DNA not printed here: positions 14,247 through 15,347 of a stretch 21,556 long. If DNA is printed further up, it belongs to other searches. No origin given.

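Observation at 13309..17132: Split D-glutamate-cyclase-like pair (DUF1445 + probable DUF4392) flanked by two different class-II pyruvate aldolases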

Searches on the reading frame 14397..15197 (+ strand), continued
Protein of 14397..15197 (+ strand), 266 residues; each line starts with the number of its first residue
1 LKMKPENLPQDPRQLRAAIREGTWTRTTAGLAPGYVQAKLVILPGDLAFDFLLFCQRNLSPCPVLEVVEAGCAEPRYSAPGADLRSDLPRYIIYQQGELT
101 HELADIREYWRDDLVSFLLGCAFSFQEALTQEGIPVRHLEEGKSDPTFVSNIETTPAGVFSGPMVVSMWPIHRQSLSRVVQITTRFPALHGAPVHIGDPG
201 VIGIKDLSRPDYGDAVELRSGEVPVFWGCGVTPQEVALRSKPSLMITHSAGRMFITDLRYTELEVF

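Call 72: get_annotated_region(hit=H54, flank=5000)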
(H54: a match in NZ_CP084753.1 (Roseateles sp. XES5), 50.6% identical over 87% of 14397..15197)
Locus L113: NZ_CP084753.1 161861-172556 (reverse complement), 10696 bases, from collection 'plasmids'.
description: UNVERIFIED_ORG: Roseateles sp. XES5 plasmid unnamed1, complete sequence
organism: Roseateles sp. XES5 (NCBI taxid 2877940)
taxonomy: Bacteria; Pseudomonadota; Betaproteobacteria; Burkholderiales; Sphaerotilaceae; Roseateles; Roseateles sp. XES5
host: -; source: Xenopus laevis,bacterial culture,swab of adult female 2 skin; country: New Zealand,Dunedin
typing (MOB-suite, as given by PLSDB): non-mobilizable
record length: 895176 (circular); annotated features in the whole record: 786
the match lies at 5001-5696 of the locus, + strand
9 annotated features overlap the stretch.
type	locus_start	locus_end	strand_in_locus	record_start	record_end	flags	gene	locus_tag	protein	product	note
CDS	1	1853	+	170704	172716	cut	-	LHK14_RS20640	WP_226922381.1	EAL domain-containing protein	-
CDS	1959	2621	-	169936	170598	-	-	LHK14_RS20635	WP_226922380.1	GntR family transcriptional regulator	-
CDS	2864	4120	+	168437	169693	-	-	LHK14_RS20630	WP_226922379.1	NRAMP family divalent metal transporter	-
CDS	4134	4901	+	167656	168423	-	-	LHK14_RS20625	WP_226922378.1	5-oxoprolinase subunit PxpA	GO:0005975 - carbohydrate metabolic process [Evidence IEA]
CDS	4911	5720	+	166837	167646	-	-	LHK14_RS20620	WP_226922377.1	putative hydro-lyase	-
CDS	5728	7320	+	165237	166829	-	-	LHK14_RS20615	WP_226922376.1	5-oxoprolinase/urea amidolyase family protein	-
CDS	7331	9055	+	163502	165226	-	-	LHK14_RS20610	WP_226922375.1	biotin carboxylase N-terminal domain-containing protein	-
CDS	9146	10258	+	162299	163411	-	aguA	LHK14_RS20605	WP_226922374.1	agmatine deiminase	GO:0009446 - putrescine biosynthetic process [Evidence IEA]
CDS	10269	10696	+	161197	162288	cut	-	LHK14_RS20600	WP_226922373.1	polyamine ABC transporter substrate-binding protein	-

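Call 84: predict_structure(protein=window:14403-15197:+)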
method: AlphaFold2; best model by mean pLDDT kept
length: 264 residues; sequences in the alignment: 1
mean_pLDDT: 30.2   pTM: 0.23
mean pLDDT of the five models: 30.2, 30.1, 28.8, 27.7, 27.5
residues with pLDDT >= 90: 0; 70-90: 0; 50-70: 4; < 50: 260
segments of 3 or more residues with pLDDT < 50: 1-48, 53-264
pLDDT, mean of each block of 10 residues (from residue 1): 41 43 28 30 47 45 37 29 31 32 28 34 30 26 22 22 22 21 25 24 27 26 27 31 29 31 23
secondary structure, 60 per line:
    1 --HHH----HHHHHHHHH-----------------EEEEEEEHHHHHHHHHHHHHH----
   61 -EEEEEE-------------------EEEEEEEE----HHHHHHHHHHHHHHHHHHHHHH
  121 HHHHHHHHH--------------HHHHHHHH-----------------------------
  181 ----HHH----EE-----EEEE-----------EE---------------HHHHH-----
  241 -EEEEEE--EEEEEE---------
elements in order: H10-18 E36-42 H43-56 E62-67 E87-94 H99-129 H144-151 E199-202 H231-235 E242-247 E250-255
